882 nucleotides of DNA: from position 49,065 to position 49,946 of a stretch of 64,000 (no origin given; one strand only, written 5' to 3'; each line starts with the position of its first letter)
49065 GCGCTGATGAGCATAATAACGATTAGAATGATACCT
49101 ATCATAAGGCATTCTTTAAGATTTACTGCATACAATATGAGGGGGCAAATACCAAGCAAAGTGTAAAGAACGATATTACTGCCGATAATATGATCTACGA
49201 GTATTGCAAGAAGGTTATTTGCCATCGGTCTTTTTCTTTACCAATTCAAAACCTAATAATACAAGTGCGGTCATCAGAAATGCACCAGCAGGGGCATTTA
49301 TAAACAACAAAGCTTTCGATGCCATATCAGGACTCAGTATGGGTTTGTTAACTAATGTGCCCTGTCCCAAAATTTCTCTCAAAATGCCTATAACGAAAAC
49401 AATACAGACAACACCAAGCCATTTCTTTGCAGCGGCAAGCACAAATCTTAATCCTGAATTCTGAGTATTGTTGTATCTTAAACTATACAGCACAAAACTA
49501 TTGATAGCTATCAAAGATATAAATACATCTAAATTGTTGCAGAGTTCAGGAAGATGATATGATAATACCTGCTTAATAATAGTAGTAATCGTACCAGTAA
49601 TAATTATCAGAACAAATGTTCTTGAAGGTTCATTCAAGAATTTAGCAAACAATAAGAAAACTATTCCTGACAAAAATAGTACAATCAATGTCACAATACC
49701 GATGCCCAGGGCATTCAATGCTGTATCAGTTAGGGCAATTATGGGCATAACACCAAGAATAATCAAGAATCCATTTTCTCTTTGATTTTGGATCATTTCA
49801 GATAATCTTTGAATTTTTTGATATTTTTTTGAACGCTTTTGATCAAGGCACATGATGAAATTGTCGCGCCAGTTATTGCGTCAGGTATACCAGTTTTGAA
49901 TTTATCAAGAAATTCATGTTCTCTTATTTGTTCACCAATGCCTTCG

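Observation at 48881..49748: Three of four [2Fe-2S] ligand cysteines are substituted in RnfA/RnfE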

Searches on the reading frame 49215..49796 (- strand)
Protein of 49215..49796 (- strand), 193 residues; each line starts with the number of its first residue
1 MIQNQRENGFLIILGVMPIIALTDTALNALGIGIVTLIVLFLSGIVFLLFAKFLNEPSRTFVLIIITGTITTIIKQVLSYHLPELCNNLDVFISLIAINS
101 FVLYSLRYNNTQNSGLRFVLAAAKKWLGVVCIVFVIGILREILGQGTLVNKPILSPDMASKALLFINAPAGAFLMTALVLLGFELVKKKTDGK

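Call 3: search_protein_families(library=pfam, proteins=[window:49215-49796:-], max_evalue=0.01)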
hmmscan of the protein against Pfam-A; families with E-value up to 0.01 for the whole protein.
window:49215-49796:- (193 aa): 1 family
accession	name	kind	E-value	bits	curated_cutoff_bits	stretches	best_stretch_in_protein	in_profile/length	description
PF02508.19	Rnf-Nqr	-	1.4e-25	90.7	23.8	1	10-178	16-172/174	Rnf-Nqr subunit, membrane protein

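Call 4: search_protein_families(library=ncbifam, proteins=[window:49215-49796:-], max_evalue=0.01)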
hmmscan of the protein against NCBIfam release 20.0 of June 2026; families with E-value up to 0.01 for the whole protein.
window:49215-49796:- (193 aa): 8 families
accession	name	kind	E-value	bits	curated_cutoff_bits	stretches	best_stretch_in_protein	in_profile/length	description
TIGR01948.1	rnfE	subfamily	4.3e-27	95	213.4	1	7-188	12-195/196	RnfABCDGE type electron transport complex subunit E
NF009070.0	PRK12405.1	subfamily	6e-25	87.8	184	1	8-190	17-210/231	electron transport complex subunit RsxE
NF041839.1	rnfE_Methano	equivalog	2.4e-17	63.4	350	1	10-181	17-189/203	Rnf electron transport complex subunit RnfE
NF006777.0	PRK09292.1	equivalog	1.2e-14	54.6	235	1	10-189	22-204/209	NADH:ubiquinone reductase (Na(+)-transporting) subunit D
TIGR01939.1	nqrD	equivalog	6.5e-14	52.3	244.85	1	10-188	21-203/207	NADH:ubiquinone reductase (Na(+)-transporting) subunit D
TIGR01943.1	rnfA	subfamily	9.4e-06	26.2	229.3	1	13-145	21-159/190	RnfABCDGE type electron transport complex subunit A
NF003481.0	PRK05151.1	equivalog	0.00049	20.3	240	1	13-145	22-160/193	electron transport complex subunit RsxA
NF041835.1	rnfA_Methano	equivalog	0.0011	19.5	300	1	13-141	24-158/195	Rnf electron transport complex subunit RnfA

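Call 7: find_homologous_proteins(query=window:49215-49796:-, max_evalue=0.001)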
Query window:49215-49796:- (193 aa): 14 proteins with E <= 0.001 among 769 candidates.
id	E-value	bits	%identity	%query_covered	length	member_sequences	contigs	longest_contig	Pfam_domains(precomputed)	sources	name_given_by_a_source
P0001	2.0e-113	394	100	100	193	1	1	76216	PF02508.20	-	-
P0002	4.7e-46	175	48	99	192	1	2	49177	PF02508.20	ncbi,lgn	-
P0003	4.1e-11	61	35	70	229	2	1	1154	PF02508.20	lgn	-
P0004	3.1e-10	58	27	74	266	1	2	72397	PF02508.20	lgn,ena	-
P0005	7.4e-10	57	29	74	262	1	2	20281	PF02508.20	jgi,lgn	jgi:electron transport complex protein RnfE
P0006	9.2e-10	57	27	74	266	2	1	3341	PF02508.20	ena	-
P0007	9.5e-10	57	27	74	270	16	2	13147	PF02508.20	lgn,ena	-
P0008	2.4e-9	55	30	72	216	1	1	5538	PF02508.20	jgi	-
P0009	3.9e-9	55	26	96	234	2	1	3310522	PF02508.20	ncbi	-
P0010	6.1e-9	54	26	98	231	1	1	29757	PF02508.20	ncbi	-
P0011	7.7e-9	54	27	74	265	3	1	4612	PF02508.20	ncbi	-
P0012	1.0e-8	53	27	86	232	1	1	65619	PF02508.20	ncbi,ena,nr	ncbi:MAG: electron transport complex subunit E [Gammaproteobacteria bacterium]|nr:electron transport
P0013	2.9e-8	52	27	74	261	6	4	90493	PF02508.20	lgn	-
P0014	3.1e-8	52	26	74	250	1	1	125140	PF02508.20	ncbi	-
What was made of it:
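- Tried and rejected: The word-indexed search found only one close RnfE relative (call 7).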

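Call 8: find_related_loci(query=window:49215-49796:-, collection=genome_contigs, flank=8000)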
Query window:49215-49796:- (193 aa) in genome_contigs; peptide patterns used: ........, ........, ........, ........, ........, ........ (x = any residue, [..] = any of these).
160 stretches matched a pattern, but none encodes a relative of the query by tblastn (E <= 1e-3).
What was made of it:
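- Tried and rejected: A genome scan with the single RnfE protein found no relative (call 8).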

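Call 10: find_encoding_contigs(protein=P0002, flank=10000, max_places=4)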
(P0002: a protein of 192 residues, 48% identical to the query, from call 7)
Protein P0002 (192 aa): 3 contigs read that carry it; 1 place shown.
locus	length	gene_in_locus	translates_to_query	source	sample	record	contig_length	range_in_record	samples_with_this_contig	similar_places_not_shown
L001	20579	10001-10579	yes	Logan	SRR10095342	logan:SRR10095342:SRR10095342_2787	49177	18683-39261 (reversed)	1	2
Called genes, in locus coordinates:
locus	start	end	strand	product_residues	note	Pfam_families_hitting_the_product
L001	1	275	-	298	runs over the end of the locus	PF00892:EamA, PF05653:Mg_trans_NIPA (weak), PF03151:TPT (faint), PF00892:EamA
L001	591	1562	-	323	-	PF01595:CNNM, PF00571:CBS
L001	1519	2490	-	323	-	PF01595:CNNM, PF00571:CBS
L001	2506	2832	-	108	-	PF02130:YbeY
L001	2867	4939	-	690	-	PF07697:7TMR-HDED, PF07698:7TM-7TMR_HD, PF01966:HD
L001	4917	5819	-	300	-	PF02562:PhoH, PF13245:AAA_19 (weak), PF13604:AAA_30 (faint)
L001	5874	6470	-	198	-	PF01476:LysM (weak)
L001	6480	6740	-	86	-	-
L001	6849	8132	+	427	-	PF13375:RnfC_N, PF01512:Complex1_51K, PF10531:SLBB (weak), PF13183:Fer4_8 (faint), PF13534:Fer4_17 (faint), PF13187:Fer4_9 (faint), PF12838:Fer4_7 (weak), PF13237:Fer4_10 (weak), +3 more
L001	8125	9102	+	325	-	PF03116:NQR2_RnfD_RnfE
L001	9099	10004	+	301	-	PF04205:FMN_bind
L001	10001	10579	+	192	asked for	PF02508:Rnf-Nqr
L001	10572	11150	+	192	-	PF02508:Rnf-Nqr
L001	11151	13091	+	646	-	PF00580:UvrD-helicase, PF13086:AAA_11 (weak), PF13245:AAA_19, PF13604:AAA_30 (faint), PF01443:Viral_helicase1 (faint), PF13361:UvrD_C, PF13538:UvrD_C_2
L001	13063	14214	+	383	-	PF00155:Aminotran_1_2 (faint), PF00266:Aminotran_5, PF01041:DegT_DnrJ_EryC1, PF01053:Cys_Met_Meta_PP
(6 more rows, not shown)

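Call 16: search_solved_structures(query=window:49215-49796:-, max_evalue=0.01, show_alignments=4)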
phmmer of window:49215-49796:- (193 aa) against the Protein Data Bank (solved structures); distinct sequences matched with E-value up to 0.01: 4.
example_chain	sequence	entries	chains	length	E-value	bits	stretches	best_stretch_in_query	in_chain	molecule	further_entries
7zc6_E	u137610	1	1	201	1.3e-20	77.4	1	7-181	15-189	RnfE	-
9eri_E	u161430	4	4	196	1.8e-15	60.6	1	6-182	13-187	Na(+)-translocating ferredoxin:NAD(+) oxidoreductase complex subunit E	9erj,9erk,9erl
8ahx_E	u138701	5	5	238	1e-11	48.4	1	12-152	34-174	Ion-translocating oxidoreductase complex subunit E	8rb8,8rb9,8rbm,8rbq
7xk3_D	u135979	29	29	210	2.9e-06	30.7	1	11-155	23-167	Na(+)-translocating NADH-quinone reductase subunit D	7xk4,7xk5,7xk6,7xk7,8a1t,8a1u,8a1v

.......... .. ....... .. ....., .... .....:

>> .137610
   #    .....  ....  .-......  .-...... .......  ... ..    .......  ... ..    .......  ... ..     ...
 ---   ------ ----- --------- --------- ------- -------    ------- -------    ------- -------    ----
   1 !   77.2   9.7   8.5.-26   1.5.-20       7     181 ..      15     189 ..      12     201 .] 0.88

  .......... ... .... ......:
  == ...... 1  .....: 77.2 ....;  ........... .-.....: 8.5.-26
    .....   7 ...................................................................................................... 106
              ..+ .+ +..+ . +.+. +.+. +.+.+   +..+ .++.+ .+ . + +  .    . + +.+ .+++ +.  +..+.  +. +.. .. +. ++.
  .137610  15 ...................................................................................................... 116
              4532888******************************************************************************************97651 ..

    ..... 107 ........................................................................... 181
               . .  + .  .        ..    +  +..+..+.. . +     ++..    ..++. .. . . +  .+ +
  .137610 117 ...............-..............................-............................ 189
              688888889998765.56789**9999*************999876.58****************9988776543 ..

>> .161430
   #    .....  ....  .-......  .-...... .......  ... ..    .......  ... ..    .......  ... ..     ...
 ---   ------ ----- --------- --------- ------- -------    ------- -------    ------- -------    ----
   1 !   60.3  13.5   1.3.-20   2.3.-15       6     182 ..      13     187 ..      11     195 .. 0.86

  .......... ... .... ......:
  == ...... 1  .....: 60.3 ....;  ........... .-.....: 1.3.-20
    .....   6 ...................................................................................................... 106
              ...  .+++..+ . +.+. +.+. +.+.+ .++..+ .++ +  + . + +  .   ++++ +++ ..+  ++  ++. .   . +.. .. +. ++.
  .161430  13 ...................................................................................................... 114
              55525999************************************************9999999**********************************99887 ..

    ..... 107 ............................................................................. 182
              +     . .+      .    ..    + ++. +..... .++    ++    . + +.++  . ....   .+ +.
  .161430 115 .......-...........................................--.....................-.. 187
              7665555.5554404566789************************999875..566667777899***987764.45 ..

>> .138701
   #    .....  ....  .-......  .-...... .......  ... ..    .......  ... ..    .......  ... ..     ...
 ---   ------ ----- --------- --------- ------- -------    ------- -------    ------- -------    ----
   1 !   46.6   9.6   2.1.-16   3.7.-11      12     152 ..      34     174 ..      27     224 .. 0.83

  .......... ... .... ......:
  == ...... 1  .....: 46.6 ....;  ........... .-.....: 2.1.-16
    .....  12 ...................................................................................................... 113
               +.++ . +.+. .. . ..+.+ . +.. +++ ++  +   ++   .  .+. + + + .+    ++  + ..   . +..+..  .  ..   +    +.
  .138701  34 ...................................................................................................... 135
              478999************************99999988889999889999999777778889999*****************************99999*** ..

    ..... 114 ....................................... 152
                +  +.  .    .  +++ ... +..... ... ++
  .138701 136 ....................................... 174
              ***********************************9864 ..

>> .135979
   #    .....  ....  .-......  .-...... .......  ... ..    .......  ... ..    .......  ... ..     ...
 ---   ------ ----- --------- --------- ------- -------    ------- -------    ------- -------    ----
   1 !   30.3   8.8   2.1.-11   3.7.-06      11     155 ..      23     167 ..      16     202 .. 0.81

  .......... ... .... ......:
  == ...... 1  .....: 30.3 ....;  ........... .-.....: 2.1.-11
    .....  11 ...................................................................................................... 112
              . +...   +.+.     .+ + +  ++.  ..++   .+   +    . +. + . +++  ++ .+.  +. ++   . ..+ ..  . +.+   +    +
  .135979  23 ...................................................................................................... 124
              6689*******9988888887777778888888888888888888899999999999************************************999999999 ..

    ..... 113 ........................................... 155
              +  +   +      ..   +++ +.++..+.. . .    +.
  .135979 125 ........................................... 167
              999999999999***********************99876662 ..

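Call 17: find_encoding_contigs(protein=window:49215-49796:-, flank=10000, max_places=2)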
Protein window:49215-49796:- (193 aa): no gene with exactly this product is on record in the collection.

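Call 37: search_protein_representatives(protein=window:49215-49796:-)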
Query: 193 residues. Proteins with E-value up to 0.001 (for the whole library): 1208; up to 1e-10: 160; up to 1e-30: 7. The best 150 are listed.
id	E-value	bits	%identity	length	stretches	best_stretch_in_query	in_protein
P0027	1.9e-47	177.8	59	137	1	56-192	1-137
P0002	1.5e-46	174.9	48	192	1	2-189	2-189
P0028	5.2e-41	156.9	44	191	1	6-190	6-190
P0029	3.8e-39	150.8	40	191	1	5-183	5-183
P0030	7.4e-38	146.6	42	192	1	8-191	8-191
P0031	1.4e-37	145.7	40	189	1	4-189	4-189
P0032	3.9e-35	137.7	40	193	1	4-192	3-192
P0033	7.9e-27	110.7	34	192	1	6-189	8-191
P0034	1.4e-25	106.6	40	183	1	11-184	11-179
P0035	1.5e-25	106.5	34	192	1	7-190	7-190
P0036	1.4e-19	87.1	32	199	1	11-183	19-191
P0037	5.2e-18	82.0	35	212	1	6-185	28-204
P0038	6.2e-18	81.7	29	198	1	9-181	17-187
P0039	2.3e-17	79.9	33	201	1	9-189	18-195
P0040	3.8e-17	79.2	34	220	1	6-188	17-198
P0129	8.8e-12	61.7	32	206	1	7-185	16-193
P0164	4.2e-11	59.5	28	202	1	11-180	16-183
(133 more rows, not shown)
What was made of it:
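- Tried and rejected: The exhaustive representative search was needed (call 37).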

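Call 39: find_encoding_contigs(protein=P0039, flank=8000, max_places=1)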
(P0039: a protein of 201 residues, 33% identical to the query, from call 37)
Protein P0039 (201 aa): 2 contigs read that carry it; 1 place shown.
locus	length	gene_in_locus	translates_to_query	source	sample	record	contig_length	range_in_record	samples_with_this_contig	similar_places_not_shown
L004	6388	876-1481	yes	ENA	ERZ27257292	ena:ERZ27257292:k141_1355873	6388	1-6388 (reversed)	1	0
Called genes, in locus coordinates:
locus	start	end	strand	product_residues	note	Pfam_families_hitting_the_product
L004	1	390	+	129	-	?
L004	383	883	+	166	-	-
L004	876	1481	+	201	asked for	PF02508:Rnf-Nqr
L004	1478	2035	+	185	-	PF02508:Rnf-Nqr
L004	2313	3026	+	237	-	PF00535:Glycos_transf_2, PF10111:Glyco_tranf_2_2 (weak), PF13506:Glyco_transf_21 (weak), PF13641:Glyco_tranf_2_3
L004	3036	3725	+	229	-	PF00395:SLH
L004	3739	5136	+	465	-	PF16755:Beta-prop_NUP159_NUP214 (faint)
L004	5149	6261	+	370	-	PF00712:DNA_pol3_beta, PF02767:DNA_pol3_beta_2, PF02768:DNA_pol3_beta_3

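Call 40: find_encoding_contigs(protein=P0035, flank=8000, max_places=1)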
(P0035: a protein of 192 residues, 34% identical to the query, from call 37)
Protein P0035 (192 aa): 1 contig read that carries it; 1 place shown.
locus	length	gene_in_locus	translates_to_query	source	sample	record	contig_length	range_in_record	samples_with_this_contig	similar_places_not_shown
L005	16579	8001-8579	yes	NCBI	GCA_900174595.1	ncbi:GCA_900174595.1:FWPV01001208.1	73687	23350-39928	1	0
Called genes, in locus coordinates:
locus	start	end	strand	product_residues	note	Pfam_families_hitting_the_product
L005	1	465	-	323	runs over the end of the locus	PF01595:CNNM, PF00571:CBS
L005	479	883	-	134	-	PF02130:YbeY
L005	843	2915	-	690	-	PF07697:7TMR-HDED, PF07698:7TM-7TMR_HD, PF01966:HD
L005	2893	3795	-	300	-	PF02562:PhoH, PF13604:AAA_30 (weak), PF13245:AAA_19 (weak)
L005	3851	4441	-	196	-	PF01476:LysM (weak)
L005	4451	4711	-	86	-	-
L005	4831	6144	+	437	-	PF13375:RnfC_N, PF01512:Complex1_51K, PF10531:SLBB, PF13534:Fer4_17 (faint), PF13183:Fer4_8 (faint), PF13187:Fer4_9 (faint), PF12838:Fer4_7, PF13237:Fer4_10, +3 more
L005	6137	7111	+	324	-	PF03116:NQR2_RnfD_RnfE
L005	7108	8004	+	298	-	PF04205:FMN_bind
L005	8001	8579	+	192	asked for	PF02508:Rnf-Nqr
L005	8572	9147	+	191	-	PF02508:Rnf-Nqr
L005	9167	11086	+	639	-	PF00580:UvrD-helicase, PF13086:AAA_11 (weak), PF13245:AAA_19, PF13604:AAA_30 (faint), PF01443:Viral_helicase1 (faint), PF13361:UvrD_C, PF13538:UvrD_C_2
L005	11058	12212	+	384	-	PF01041:DegT_DnrJ_EryC1 (weak), PF00155:Aminotran_1_2 (faint), PF00266:Aminotran_5, PF01053:Cys_Met_Meta_PP (weak)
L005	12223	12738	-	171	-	PF04608:PgpA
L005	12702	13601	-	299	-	PF02355:SecD_SecF_C, PF07264:EI24 (weak)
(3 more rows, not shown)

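Call 65: search_protein_families(library=pfam, proteins=[L004:1-390:+, L004:383-883:+, L004:876-1481:+, L004:1478-2035:+], max_evalue=0.01)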
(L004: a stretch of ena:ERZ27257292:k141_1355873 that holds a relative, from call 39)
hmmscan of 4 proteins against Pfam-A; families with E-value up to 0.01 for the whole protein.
L004:1-390:+ (129 aa): 1 family
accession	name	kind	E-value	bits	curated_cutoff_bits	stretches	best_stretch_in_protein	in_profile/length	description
PF03116.20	NQR2_RnfD_RnfE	-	4.3e-40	138.4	27.7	1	2-115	178-296/296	NQR2, RnfD, RnfE family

L004:383-883:+ (166 aa): 0 families

L004:876-1481:+ (201 aa): 1 family
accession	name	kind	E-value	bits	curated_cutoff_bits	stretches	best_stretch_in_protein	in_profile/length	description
PF02508.19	Rnf-Nqr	-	2.4e-41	142.1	23.8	1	8-185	5-173/174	Rnf-Nqr subunit, membrane protein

L004:1478-2035:+ (185 aa): 1 family
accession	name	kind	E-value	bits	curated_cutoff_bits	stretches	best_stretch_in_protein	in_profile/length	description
PF02508.19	Rnf-Nqr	-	7.4e-17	62.4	23.8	1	6-183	4-171/174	Rnf-Nqr subunit, membrane protein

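Call 72: find_encoding_contigs(protein=P0164, flank=7000, max_places=1)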
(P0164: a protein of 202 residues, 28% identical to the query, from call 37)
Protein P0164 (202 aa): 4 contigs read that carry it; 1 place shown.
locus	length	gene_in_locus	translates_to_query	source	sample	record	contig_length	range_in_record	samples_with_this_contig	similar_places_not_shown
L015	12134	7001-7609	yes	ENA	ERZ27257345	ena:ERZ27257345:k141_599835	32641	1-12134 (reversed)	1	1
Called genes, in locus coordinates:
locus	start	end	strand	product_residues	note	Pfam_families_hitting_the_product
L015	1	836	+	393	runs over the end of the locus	PF08245:Mur_ligase_M, PF27239:FOL3_C (weak), PF02875:Mur_ligase_C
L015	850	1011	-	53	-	-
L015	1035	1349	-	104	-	PF13306:LRR_5 (weak)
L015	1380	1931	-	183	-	PF05389:MecA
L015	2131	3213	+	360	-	-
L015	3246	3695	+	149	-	-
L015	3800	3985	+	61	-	-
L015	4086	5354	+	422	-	PF13375:RnfC_N, PF01512:Complex1_51K, PF14697:Fer4_21 (faint), PF00037:Fer4 (faint), PF12838:Fer4_7 (faint), PF10531:SLBB (weak), PF13187:Fer4_9 (weak), PF13237:Fer4_10, +3 more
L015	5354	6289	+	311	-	PF03116:NQR2_RnfD_RnfE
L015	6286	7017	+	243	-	-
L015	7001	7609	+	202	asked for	PF02508:Rnf-Nqr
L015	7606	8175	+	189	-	PF02508:Rnf-Nqr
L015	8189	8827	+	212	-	PF13484:Fer4_16 (faint), PF13237:Fer4_10 (weak), PF14697:Fer4_21 (weak), PF12838:Fer4_7 (weak), PF13187:Fer4_9 (weak), PF14697:Fer4_21 (weak), PF12838:Fer4_7 (weak), PF13187:Fer4_9 (weak), +6 more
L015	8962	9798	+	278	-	PF19293:CdaA_N, PF02457:DAC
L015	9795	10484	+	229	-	PF07949:YbbR (weak)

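Call 73: find_encoding_contigs(protein=P0129, flank=7000, max_places=1)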
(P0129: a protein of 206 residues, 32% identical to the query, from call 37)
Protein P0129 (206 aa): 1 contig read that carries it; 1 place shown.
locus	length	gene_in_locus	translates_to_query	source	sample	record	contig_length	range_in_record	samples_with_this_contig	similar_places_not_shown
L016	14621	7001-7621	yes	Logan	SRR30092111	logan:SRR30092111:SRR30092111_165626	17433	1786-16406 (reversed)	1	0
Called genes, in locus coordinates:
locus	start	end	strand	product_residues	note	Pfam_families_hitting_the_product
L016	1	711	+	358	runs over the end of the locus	PF01321:Creatinase_N, PF00557:Peptidase_M24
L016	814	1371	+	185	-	PF08207:EFP_N, PF01132:EFP, PF09285:Elong-fact-P_C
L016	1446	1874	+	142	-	-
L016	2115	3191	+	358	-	PF02424:ApbE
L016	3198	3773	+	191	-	PF07456:Hpre_diP_synt_I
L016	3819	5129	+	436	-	PF13375:RnfC_N, PF01512:Complex1_51K, PF12838:Fer4_7 (weak), PF13183:Fer4_8 (faint), PF13187:Fer4_9 (weak), PF13237:Fer4_10 (weak), PF13534:Fer4_17 (weak), PF14697:Fer4_21 (faint)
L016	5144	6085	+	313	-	PF03116:NQR2_RnfD_RnfE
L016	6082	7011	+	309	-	PF04205:FMN_bind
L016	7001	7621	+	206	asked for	PF02508:Rnf-Nqr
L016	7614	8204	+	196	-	PF02508:Rnf-Nqr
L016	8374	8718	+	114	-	PF01713:Smr (weak)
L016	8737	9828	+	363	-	PF12725:DUF3810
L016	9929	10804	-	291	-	PF02645:DegV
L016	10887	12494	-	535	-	PF00905:Transpeptidase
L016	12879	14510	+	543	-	PF13177:DNA_pol3_delta2, PF00004:AAA, PF13401:AAA_22 (faint), PF22608:DNAX_ATPase_lid, PF12169:DNA_pol3_gamma3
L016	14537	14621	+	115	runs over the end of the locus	PF02575:YbaB_DNA_bd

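Call 77: predict_structure(alignment_id=A4)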
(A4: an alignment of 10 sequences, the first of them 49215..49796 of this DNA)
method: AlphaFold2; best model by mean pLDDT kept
length: 193 residues; sequences in the alignment: 10
mean_pLDDT: 63.2   pTM: 0.55
mean pLDDT of the five models: 63.2, 61.5, 55.1, 54.5, 51.3
residues with pLDDT >= 90: 0; 70-90: 53; 50-70: 119; < 50: 21
segments of 3 or more residues with pLDDT < 50: 1-6, 146-156
pLDDT, mean of each block of 10 residues (from residue 1): 45 56 64 74 77 72 77 79 69 61 58 61 66 66 54 48 52 58 67 50
secondary structure, 60 per line:
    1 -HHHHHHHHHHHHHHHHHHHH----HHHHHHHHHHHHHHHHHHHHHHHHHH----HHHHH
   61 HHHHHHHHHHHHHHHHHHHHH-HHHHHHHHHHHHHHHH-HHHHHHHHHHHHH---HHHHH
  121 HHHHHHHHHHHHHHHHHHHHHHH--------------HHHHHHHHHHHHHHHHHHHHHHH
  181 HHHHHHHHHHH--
elements in order: H2-21 H26-51 H56-81 H83-98 H100-112 H116-143 H158-191
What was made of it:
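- On Rnf-Nqr membrane subunit superfamily (PF02508): The RnfE model was too poor to use, pLDDT 63 (call 77).
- Tried and rejected: The RnfE AlphaFold model was too poor (pLDDT 63, call 77) to use.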
